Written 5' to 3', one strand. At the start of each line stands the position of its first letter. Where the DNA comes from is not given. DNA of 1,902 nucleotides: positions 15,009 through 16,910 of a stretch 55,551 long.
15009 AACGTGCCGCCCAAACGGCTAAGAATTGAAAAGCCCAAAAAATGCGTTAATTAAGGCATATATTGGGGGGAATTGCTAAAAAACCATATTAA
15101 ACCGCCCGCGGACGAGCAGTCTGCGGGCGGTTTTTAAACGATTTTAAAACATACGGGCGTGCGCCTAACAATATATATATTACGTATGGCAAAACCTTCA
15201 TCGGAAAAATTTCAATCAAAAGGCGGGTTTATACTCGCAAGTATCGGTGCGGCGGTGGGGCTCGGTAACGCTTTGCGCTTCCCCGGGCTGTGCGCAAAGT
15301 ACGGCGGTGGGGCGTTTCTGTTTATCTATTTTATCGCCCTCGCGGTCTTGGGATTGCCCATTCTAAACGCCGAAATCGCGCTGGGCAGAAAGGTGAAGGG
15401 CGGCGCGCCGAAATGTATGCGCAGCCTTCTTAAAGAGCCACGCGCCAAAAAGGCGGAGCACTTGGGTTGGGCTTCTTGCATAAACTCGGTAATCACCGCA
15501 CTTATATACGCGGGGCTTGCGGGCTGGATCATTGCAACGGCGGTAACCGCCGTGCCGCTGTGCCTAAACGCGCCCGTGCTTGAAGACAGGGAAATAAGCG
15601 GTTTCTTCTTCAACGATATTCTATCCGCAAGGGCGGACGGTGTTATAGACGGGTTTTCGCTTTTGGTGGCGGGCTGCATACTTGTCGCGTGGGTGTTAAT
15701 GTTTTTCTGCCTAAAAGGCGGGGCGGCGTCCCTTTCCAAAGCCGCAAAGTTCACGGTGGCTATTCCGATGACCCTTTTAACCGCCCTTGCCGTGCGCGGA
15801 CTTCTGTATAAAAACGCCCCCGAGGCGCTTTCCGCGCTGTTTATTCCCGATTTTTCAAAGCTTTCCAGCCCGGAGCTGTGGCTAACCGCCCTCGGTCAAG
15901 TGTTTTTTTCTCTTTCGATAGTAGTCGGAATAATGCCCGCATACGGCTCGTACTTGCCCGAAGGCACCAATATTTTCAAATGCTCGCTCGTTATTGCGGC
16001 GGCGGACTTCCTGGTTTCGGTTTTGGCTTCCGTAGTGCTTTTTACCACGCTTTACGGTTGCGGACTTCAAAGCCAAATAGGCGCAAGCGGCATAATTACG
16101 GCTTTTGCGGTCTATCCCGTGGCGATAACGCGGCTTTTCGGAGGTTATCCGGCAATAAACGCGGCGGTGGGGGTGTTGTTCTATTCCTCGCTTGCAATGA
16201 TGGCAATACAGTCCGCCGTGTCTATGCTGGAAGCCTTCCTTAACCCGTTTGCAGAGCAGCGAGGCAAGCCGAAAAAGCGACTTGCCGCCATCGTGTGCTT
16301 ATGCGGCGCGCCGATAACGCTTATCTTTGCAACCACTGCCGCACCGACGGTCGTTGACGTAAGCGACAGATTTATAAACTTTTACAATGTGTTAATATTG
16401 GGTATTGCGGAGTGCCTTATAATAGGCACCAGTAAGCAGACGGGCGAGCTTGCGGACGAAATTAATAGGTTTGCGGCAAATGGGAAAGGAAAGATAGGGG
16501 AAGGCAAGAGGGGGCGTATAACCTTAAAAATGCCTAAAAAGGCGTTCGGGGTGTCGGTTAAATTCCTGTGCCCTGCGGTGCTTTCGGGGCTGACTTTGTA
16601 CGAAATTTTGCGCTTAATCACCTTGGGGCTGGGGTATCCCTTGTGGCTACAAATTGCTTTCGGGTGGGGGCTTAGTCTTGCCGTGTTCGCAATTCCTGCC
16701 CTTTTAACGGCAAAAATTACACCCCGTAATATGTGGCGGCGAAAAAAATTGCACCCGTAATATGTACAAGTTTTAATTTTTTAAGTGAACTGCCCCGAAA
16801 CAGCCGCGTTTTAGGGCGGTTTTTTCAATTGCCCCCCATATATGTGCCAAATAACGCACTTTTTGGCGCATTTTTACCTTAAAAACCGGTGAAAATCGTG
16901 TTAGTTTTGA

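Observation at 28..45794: Strongly over-represented 30-44 nt interspersed motif (M) on both strands, in spacers and inside unrelated CDSs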

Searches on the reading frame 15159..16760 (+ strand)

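Call 9: search_protein_families(library=pfam, proteins=[window:15159-16760:+])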
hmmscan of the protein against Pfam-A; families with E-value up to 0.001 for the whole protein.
window:15159-16760:+ (533 aa): 1 family
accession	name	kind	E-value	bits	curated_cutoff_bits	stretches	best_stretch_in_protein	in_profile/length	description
PF00209.24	SNF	-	2.8e-60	205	27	2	168-518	178-519/524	Sodium:neurotransmitter symporter family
